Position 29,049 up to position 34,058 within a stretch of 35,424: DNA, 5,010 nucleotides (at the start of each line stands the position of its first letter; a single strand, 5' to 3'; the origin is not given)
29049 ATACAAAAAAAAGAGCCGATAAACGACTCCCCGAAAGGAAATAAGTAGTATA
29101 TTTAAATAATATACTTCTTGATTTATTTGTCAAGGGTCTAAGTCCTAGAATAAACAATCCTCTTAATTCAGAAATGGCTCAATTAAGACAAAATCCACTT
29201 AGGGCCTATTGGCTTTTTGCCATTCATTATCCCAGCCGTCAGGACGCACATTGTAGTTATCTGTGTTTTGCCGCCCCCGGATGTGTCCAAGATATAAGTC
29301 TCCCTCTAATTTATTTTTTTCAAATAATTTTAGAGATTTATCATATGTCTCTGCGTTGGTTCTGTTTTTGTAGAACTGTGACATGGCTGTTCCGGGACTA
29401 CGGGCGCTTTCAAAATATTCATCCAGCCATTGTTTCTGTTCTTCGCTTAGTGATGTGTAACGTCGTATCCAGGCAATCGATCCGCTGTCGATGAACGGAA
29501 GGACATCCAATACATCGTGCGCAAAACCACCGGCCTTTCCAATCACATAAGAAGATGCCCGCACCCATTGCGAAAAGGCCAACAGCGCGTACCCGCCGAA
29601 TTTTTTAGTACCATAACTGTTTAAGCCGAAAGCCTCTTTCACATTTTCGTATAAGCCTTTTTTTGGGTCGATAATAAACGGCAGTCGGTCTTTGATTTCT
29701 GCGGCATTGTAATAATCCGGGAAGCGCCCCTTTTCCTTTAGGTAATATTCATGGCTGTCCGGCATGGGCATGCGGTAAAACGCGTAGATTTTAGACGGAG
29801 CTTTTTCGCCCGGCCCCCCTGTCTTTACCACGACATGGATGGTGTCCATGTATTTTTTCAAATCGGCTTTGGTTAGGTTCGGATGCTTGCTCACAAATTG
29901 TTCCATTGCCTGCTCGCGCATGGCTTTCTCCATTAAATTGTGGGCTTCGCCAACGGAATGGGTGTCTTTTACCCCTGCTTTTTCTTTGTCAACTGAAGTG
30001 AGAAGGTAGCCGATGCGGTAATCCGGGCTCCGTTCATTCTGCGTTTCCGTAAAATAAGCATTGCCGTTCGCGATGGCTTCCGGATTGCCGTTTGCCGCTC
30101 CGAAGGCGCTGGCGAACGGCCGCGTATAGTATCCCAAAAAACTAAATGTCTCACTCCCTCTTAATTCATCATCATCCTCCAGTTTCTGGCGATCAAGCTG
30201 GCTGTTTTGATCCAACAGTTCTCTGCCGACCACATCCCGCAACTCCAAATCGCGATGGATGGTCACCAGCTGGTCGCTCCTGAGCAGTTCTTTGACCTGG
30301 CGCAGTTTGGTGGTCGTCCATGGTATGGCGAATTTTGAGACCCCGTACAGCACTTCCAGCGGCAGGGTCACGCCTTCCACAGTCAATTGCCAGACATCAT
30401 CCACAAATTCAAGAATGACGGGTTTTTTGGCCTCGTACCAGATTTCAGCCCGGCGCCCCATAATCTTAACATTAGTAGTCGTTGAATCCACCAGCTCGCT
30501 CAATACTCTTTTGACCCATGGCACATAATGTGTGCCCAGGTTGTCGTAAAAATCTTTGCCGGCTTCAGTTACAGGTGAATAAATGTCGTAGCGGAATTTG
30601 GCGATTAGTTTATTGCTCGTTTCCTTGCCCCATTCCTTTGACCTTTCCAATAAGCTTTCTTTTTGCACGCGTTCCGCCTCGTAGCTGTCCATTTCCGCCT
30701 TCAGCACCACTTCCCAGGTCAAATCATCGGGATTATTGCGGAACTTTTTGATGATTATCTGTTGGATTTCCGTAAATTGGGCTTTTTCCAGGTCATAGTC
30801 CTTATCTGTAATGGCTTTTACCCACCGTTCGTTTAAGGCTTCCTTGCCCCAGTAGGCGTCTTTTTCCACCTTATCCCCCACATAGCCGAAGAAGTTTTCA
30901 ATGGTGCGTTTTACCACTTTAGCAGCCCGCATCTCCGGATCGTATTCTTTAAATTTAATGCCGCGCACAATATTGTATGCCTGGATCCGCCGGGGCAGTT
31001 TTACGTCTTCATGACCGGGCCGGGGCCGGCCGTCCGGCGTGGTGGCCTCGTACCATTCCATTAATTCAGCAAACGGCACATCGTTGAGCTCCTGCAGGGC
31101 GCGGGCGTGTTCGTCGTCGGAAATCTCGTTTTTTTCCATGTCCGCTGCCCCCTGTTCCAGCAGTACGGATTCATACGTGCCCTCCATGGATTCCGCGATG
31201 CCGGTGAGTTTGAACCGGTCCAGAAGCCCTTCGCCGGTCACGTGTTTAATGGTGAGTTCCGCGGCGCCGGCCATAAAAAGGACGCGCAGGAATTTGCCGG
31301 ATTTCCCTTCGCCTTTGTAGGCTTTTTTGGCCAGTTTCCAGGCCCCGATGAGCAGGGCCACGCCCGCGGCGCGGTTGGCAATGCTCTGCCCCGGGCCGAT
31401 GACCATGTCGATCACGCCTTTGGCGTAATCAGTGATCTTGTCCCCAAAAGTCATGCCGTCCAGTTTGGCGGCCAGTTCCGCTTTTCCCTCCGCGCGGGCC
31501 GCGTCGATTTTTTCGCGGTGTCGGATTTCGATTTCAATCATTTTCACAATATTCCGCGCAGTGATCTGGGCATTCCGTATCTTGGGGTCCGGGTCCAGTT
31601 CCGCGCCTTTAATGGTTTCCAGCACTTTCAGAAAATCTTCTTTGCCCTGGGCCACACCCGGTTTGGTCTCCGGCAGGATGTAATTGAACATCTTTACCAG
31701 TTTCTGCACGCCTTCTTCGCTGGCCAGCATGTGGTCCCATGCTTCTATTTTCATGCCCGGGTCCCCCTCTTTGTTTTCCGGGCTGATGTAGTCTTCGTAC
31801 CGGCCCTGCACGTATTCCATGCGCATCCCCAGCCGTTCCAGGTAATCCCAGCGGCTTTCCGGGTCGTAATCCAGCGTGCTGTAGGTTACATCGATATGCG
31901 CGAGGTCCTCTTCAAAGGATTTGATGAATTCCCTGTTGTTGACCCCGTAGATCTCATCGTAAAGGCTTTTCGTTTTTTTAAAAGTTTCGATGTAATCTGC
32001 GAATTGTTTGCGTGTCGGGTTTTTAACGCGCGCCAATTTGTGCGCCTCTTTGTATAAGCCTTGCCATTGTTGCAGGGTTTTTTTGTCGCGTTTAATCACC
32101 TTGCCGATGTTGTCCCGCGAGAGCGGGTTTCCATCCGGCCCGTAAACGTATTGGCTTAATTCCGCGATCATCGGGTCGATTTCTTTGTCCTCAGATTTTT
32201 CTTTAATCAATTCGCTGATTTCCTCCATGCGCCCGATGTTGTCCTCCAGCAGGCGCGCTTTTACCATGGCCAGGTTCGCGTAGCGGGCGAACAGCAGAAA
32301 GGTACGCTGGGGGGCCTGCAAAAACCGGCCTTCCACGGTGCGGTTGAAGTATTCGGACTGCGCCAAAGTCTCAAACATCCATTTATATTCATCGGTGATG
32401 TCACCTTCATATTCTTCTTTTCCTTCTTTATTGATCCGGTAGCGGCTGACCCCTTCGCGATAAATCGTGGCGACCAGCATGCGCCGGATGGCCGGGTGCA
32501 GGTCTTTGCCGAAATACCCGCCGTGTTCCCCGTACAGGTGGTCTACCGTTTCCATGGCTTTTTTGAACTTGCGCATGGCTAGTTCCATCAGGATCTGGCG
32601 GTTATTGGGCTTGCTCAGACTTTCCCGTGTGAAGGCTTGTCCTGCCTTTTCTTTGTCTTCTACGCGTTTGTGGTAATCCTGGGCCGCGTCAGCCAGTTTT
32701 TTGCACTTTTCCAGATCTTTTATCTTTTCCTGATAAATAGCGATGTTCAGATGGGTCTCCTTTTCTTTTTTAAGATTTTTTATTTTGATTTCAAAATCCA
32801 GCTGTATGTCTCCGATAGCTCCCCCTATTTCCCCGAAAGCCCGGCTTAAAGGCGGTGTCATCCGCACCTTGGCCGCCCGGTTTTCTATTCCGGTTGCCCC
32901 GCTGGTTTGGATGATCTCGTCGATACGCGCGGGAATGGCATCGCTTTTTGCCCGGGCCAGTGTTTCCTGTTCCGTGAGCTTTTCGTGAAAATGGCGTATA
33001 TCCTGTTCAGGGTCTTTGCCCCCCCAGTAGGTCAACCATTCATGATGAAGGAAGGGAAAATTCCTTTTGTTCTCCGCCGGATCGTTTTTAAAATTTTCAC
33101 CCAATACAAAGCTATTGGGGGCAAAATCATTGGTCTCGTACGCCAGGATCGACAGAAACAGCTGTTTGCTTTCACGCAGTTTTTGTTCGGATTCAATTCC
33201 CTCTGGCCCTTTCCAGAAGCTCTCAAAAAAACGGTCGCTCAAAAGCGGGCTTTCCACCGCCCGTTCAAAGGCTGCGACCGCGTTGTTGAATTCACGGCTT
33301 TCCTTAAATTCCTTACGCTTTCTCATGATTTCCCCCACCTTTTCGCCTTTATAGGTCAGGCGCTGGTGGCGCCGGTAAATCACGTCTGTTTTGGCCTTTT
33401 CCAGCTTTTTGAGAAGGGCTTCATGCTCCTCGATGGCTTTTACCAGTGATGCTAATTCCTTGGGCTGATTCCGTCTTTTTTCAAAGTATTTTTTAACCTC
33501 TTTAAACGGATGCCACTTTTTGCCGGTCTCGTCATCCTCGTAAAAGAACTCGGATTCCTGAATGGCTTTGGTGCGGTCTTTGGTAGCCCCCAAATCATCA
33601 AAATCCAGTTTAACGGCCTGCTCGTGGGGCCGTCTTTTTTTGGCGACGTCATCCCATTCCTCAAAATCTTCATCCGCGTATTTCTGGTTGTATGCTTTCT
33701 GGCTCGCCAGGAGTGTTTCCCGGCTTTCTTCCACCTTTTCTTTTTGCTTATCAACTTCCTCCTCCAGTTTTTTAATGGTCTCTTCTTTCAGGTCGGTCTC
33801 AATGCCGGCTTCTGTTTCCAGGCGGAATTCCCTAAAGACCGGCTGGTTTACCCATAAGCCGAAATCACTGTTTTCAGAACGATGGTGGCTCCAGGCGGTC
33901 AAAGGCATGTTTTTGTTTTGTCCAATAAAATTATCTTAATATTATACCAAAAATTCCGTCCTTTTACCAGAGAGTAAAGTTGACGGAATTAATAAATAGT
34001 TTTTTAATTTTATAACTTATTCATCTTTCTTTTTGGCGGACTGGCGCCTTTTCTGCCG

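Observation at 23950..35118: Seven-gene minus-strand island with no recognisable families - best candidate for an undescribed system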

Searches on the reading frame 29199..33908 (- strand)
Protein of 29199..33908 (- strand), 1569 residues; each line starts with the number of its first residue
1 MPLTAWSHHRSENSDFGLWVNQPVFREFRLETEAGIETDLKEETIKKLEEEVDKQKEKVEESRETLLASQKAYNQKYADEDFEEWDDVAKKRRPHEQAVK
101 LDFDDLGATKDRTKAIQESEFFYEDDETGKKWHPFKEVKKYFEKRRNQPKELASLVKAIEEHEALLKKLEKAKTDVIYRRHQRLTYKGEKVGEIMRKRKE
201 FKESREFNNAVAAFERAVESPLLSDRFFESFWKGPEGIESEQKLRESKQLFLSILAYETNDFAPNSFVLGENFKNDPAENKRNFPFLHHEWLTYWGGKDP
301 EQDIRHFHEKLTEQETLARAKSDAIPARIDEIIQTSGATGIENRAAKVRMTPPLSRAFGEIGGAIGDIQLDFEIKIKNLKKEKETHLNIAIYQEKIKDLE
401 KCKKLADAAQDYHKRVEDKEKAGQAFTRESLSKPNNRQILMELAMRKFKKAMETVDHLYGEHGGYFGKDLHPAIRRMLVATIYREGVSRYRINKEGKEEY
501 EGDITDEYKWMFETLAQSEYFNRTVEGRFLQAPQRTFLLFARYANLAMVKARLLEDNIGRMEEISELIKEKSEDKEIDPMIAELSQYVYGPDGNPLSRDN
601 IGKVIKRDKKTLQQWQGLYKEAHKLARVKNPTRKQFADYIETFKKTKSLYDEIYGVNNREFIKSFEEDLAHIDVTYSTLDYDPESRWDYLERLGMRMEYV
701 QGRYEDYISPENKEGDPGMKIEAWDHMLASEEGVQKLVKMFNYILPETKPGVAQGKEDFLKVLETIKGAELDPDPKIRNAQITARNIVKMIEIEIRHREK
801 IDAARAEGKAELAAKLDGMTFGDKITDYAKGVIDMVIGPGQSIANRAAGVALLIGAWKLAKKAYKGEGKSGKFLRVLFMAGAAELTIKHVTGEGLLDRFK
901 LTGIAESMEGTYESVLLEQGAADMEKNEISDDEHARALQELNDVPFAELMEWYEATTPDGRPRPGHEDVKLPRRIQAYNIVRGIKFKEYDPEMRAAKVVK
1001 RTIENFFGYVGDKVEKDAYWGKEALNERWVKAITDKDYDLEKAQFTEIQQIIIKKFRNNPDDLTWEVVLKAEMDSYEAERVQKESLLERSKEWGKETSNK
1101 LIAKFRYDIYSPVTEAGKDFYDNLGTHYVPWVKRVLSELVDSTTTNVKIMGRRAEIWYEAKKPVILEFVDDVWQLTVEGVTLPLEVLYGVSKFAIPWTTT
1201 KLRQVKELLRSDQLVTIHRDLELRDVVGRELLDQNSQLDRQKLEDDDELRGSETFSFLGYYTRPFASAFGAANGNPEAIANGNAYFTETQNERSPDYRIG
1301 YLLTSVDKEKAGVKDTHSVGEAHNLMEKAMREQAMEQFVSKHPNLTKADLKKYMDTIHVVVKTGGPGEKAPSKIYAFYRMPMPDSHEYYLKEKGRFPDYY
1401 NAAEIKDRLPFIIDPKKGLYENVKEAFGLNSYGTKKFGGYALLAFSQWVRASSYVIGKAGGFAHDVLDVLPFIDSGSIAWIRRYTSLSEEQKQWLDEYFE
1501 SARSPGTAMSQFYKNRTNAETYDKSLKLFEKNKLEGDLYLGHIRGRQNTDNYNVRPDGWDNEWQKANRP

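Call 6: search_protein_families(library=pfam, max_evalue=1, proteins=[window:29199-33908:-])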
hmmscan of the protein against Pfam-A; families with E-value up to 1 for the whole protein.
window:29199-33908:- (1569 aa): 0 families

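Call 9: search_protein_families(library=phrogs, max_evalue=0.1, proteins=[window:29199-33908:-])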
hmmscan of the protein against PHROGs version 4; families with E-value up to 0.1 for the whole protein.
window:29199-33908:- (1569 aa): 0 families

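Call 10: find_homologous_proteins(query=window:29199-33908:-)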
Query window:29199-33908:- (1569 aa): 4 proteins with E <= 0.001 among 8000 candidates.
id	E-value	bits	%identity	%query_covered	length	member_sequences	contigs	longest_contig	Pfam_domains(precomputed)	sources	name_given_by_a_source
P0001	0.0e+0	3577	100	100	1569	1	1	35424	-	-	-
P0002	0.0e+0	2627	74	100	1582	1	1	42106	-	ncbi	-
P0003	2.3e-226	773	35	88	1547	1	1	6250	-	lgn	-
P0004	2.0e-161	558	33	69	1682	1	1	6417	-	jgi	jgi:hypothetical protein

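Call 11: find_encoding_contigs(protein=P0002, flank=10000)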
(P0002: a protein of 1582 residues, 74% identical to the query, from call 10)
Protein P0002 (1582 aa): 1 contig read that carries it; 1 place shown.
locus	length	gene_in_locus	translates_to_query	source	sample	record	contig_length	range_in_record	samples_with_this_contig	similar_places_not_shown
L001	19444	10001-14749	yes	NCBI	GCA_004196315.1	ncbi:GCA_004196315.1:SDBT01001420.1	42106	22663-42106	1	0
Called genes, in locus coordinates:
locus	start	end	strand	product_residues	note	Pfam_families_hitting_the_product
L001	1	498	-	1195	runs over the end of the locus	PF02811:PHP, PF07733:DNA_pol3_alpha, PF17657:DNA_pol3_finger, PF14579:HHH_6, PF01336:tRNA_anti-codon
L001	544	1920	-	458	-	PF01743:PolyA_pol, PF12627:PolyA_pol_RNAbd, PF01966:HD, PF13735:tRNA_NucTran2_2 (weak)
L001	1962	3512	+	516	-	PF00883:Peptidase_M17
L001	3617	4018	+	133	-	-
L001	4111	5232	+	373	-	-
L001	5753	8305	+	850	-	-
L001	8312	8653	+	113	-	-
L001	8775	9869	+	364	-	-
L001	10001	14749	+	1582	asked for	-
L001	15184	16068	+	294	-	-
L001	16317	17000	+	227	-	-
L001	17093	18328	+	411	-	-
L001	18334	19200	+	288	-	-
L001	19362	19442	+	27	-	?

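Call 12: find_encoding_contigs(protein=P0003, flank=10000)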
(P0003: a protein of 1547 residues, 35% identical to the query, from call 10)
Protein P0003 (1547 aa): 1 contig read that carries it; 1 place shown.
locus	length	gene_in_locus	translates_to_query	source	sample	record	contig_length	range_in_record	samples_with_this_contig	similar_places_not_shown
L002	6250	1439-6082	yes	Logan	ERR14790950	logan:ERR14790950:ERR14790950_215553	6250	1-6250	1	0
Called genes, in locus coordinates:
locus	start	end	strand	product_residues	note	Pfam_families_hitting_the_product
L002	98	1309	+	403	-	-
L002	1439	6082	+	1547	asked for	-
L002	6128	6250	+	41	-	?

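Call 13: find_encoding_contigs(protein=P0004, flank=10000)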
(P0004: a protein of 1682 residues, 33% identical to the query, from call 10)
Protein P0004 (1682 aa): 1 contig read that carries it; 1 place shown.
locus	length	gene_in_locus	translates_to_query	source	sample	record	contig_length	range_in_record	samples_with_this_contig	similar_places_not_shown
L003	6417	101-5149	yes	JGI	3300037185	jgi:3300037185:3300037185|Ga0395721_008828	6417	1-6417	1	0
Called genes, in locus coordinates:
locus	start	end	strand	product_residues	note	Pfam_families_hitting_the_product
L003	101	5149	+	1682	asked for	-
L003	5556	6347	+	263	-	-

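Call 16: search_protein_families(library=ncbifam, max_evalue=0.1, proteins=[window:29199-33908:-])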
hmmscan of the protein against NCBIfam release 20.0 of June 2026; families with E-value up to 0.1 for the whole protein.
window:29199-33908:- (1569 aa): 0 families

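Call 17: search_protein_families(library=padloc, max_evalue=0.1, proteins=[window:29199-33908:-])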
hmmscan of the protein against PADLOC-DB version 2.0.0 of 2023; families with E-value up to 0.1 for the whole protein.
window:29199-33908:- (1569 aa): 0 families

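Call 19: find_related_loci(query=A1, collection=genome_contigs, flank=10000)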
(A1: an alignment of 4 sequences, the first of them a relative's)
Query A1 (1569 aa) in genome_contigs; peptide patterns used: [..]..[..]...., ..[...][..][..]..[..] (x = any residue, [..] = any of these).
97 stretches matched a pattern; 3 encode a relative of the query (tblastn E <= 1e-3); 3 distinct loci.
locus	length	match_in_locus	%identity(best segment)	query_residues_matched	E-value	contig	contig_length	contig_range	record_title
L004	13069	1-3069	78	547-1569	0e+0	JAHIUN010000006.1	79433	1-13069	MAG: Patescibacteria group bacterium isolate MM_PC_MetaG.mb.26 MM_PC_MetaG.mb.26_k141_415012, whole genome shotgun seque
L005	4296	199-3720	34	371-1545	0e+0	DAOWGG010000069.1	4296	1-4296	MAG TPA_asm: Candidatus Peregrinibacteria bacterium isolate CSMAG_1985 CSMAG_1985_k141_1138716_length_4296_cov_7.0000, w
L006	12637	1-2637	36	657-1545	2e-167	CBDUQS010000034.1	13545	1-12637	MAG TPA_asm: uncultured bacterium isolate SRR22302373_binner13_Refined_70 genome assembly, contig: ERZ25073596.1555, who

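Call 29: find_related_loci(query=A1, collection=metagenome_contigs, flank=10000)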
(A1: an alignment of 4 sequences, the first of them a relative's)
Query A1 (1569 aa) in metagenome_contigs; peptide patterns used: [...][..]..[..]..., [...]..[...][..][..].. (x = any residue, [..] = any of these).
539 stretches matched a pattern; 3 encode a relative of the query (tblastn E <= 1e-3); 2 distinct loci.
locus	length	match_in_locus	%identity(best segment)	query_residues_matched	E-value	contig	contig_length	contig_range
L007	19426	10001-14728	74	7-1569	0e+0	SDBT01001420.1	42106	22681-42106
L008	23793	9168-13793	31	42-1565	0e+0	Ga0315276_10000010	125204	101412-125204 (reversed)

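Call 30: find_related_loci(query=A1, collection=viral_contigs, flank=10000)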
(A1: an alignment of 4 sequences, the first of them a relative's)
Query A1 (1569 aa) in viral_contigs; peptide patterns used: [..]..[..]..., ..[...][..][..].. (x = any residue, [..] = any of these).
100 stretches matched a pattern, but none encodes a relative of the query by tblastn (E <= 1e-3).

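Call 59: search_protein_families(library=pfam, max_evalue=0.05, proteins=[L001:5753-8305:+, L001:8312-8653:+, L001:4111-5232:+, L001:3617-4018:+, L008:3921-4979:+, L008:6050-8173:+])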
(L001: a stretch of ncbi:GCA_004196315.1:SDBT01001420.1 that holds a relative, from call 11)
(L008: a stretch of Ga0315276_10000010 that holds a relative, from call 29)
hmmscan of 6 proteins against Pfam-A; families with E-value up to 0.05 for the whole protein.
L001:5753-8305:+ (850 aa): 3 families
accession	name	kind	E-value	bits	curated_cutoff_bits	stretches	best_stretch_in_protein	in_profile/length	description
PF12018.13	FAP206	-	0.0022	17.8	33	1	141-188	64-111/272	Domain of unknown function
PF18175.6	HU-CCDC81_bac_2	-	0.017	15.5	35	0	493-539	3-47/70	CCDC81-like prokaryotic HU domain 2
PF05209.18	MinC_N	-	0.019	15.5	27.3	0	415-474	16-70/71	Septum formation inhibitor MinC, N-terminal domain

L001:8312-8653:+ (113 aa): 1 family
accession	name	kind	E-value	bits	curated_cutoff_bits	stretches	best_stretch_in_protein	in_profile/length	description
PF02190.22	LON_substr_bdg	-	0.036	14.4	28.7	1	13-97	103-186/200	ATP-dependent protease La (LON) substrate-binding domain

L001:4111-5232:+ (373 aa): 1 family
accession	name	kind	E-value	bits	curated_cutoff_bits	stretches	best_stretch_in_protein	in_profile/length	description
PF02557.22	VanY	-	0.00011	22.4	25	1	135-190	8-67/132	D-alanyl-D-alanine carboxypeptidase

L001:3617-4018:+ (133 aa): 0 families

L008:3921-4979:+ (352 aa): 0 families

L008:6050-8173:+ (707 aa): 2 families
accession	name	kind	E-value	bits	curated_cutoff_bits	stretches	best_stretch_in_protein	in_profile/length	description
PF24319.2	DUF7491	-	0.0032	18.1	30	1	384-436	31-80/90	Coiled-coil region of unknown function (DUF7491)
PF20155.4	TMP_3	-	0.034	14.3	41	0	394-462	7-78/192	Tape measure protein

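Call 102: search_dna_similar(query=window:29199-33908:-, collection=phages, mode=protein, max_evalue=0.001, max_rows=5)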
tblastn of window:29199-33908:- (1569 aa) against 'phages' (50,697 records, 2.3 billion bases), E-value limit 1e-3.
No match.

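Call 103: search_dna_similar(query=window:29199-33908:-, collection=plasmids, mode=protein, max_evalue=0.001, max_rows=5)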
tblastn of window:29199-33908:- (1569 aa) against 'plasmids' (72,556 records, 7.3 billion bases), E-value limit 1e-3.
No match.
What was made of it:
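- On Genomic island / mobile element: No hits in viral contigs, phages or plasmids (calls 30, 102, 103).
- No match in viral contigs, phage records or plasmids (calls 30, 102, 103).
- Tried and rejected: Searches of viral contigs, phage records and plasmids found no relatives (calls 30, 102, 103).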

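Call 112: list_cluster_members(proteins=[P0002, P0009, P0012, P0016, P0020, P0027, P0040, P0054, P0063, P0067])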
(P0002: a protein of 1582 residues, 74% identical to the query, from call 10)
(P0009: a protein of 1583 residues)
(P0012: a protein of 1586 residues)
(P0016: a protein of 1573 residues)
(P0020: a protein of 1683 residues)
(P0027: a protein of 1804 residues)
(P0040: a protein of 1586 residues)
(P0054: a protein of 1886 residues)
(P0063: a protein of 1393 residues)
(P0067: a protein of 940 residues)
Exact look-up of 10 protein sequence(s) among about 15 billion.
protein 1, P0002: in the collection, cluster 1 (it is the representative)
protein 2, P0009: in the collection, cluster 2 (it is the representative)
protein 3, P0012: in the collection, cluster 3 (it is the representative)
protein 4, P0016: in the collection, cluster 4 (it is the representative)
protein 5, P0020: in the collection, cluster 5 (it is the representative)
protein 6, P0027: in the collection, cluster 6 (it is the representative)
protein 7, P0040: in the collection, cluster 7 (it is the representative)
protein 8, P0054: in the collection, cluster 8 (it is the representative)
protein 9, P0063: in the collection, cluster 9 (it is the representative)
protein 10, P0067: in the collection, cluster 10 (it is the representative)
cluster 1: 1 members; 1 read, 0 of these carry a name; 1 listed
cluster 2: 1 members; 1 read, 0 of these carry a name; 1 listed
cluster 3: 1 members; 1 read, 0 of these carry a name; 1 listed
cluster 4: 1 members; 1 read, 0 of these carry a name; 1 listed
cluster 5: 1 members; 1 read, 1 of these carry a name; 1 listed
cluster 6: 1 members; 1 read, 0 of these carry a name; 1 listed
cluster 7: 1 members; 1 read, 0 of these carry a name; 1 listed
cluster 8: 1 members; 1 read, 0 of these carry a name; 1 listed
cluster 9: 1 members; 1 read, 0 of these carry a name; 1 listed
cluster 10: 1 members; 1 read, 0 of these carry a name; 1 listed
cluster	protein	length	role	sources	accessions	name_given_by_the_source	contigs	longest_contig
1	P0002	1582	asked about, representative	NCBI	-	-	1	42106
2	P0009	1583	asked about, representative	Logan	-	-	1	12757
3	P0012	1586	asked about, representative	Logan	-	-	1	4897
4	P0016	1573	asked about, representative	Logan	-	-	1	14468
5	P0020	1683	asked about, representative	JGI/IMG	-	hypothetical protein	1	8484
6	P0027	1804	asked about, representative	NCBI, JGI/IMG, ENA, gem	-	-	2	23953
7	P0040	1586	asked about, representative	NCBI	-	-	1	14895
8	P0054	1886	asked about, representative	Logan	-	-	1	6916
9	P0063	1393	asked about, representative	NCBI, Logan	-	-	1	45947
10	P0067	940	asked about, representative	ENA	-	-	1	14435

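Call 121: search_protein_families(library=pfam, alignment_id=A14, max_evalue=0.001)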
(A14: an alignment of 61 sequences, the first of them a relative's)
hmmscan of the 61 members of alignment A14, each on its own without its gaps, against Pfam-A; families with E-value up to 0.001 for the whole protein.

A. member 1, L001:5753-8302:+ (850 aa): 0 families

B. families by the number of members that match (of 61 scanned): 4 families
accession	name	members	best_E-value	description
PF12773.13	DZR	3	4.1e-07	Double zinc ribbon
PF17854.6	FtsK_alpha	1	4.1e-06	FtsK alpha domain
PF18912.6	DZR_2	1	1.4e-05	Double zinc ribbon domain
PF24463.1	DUF7577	1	5.9e-05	Domain of unknown function (DUF7577)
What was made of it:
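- Closest known: FtsK alpha domain. Different: It occurs in 1 of 61 cluster proteins (call 121).
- Pfam on 61 cluster proteins from 12 genomes finds only zinc ribbons and one FtsK_alpha domain (call 121).
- Tried and rejected: Pfam on 61 cluster proteins from 12 genomes gave only zinc ribbons and one FtsK_alpha (call 121).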

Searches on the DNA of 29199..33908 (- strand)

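Call 80: search_rna_families(source=L008, start=8100, end=9100, threshold=evalue, max_evalue=1)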
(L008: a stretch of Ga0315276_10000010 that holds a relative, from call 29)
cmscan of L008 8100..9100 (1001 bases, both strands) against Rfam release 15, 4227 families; matches with E-value up to 1: 1.
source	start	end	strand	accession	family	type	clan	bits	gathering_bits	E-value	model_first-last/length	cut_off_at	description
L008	8339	8378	+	RF03640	mir-3747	Gene; miRNA;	-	18.8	63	0.92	1-67/67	no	mir-3747 microRNA precursor family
